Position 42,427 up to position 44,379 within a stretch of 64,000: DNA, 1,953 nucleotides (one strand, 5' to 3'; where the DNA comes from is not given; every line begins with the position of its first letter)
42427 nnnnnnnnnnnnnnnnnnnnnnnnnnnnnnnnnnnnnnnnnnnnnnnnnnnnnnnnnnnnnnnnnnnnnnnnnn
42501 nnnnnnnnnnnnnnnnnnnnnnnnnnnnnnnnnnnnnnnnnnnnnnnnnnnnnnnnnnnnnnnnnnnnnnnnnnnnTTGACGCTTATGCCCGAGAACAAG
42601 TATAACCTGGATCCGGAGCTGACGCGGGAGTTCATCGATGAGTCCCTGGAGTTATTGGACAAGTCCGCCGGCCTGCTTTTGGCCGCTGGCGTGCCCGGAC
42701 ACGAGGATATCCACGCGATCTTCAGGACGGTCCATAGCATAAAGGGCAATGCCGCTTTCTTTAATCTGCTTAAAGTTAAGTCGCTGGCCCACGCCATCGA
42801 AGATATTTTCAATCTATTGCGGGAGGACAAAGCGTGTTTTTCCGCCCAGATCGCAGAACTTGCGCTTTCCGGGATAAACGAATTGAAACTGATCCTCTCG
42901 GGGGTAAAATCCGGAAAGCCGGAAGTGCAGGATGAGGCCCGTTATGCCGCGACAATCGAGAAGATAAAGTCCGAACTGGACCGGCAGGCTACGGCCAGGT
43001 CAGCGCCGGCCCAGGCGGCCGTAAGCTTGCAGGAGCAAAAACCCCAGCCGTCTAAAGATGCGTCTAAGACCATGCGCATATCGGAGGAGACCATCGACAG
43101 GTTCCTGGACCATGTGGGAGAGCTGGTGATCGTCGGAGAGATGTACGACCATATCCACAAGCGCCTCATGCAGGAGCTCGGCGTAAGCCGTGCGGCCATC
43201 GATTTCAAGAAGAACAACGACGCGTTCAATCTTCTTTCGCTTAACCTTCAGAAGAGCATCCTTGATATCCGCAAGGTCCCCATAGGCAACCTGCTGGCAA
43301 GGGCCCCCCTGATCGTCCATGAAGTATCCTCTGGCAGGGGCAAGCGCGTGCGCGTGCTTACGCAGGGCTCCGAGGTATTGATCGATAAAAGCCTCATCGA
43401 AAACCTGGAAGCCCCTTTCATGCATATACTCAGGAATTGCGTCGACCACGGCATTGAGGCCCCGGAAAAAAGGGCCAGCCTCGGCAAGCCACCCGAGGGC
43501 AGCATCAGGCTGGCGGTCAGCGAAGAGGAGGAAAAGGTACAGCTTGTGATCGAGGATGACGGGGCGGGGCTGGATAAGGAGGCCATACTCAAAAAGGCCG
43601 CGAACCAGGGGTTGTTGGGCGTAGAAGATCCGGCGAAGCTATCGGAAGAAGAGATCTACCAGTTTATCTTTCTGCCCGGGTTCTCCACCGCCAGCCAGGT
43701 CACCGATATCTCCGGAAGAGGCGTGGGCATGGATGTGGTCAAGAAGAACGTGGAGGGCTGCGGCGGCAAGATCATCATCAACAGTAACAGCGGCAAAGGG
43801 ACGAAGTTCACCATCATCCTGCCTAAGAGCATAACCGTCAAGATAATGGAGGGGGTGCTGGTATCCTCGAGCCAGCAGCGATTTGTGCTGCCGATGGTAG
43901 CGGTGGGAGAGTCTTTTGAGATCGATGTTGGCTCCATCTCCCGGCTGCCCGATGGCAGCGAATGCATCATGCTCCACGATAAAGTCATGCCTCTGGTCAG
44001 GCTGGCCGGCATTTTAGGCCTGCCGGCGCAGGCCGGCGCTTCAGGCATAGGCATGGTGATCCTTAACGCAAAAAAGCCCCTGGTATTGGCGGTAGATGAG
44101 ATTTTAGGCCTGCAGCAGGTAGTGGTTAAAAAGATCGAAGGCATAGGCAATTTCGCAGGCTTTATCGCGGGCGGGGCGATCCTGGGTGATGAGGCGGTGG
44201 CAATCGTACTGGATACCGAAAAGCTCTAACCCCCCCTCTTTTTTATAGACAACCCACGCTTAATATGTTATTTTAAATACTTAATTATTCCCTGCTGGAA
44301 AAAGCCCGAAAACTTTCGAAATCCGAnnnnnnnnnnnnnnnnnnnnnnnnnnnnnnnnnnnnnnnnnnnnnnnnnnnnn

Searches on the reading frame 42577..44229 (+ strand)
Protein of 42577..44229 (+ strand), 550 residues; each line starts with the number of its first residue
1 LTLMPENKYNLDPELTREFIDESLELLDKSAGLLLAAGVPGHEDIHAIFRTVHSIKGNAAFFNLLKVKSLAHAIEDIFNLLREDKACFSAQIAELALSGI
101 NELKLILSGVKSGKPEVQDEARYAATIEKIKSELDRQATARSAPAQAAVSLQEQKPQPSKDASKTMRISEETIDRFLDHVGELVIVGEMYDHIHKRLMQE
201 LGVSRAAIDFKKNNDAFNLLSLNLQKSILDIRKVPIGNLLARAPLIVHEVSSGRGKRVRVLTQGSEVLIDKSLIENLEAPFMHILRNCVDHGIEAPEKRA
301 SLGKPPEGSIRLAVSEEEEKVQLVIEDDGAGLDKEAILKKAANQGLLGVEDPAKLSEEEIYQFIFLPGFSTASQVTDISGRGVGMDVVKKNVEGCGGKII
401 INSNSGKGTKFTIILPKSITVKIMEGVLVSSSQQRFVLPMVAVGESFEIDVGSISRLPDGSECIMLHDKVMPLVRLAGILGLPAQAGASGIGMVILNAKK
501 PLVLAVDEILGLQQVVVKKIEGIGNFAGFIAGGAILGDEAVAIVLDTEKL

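Call 22: search_protein_families(library=pfam, proteins=[window:42577-44229:+], max_evalue=0.00001)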
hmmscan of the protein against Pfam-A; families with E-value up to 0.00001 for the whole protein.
window:42577-44229:+ (550 aa): 4 families
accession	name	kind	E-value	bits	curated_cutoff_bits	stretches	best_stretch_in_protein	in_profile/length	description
PF01584.24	CheW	-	5.7e-18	65.3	23.5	1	425-550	1-133/138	CheW-like domain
PF02518.31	HATPase_c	-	3.3e-17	63.4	26.4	1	279-417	4-109/111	Histidine kinase-, DNA gyrase B-, and HSP90-like ATPase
PF01627.28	Hpt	-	1.6e-11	44.7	24.6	1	14-93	1-72/84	Hpt domain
PF02895.20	H-kinase_dim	-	7.9e-07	29.9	23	1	163-231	1-68/68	Signal transducing histidine kinase, homodimeric domain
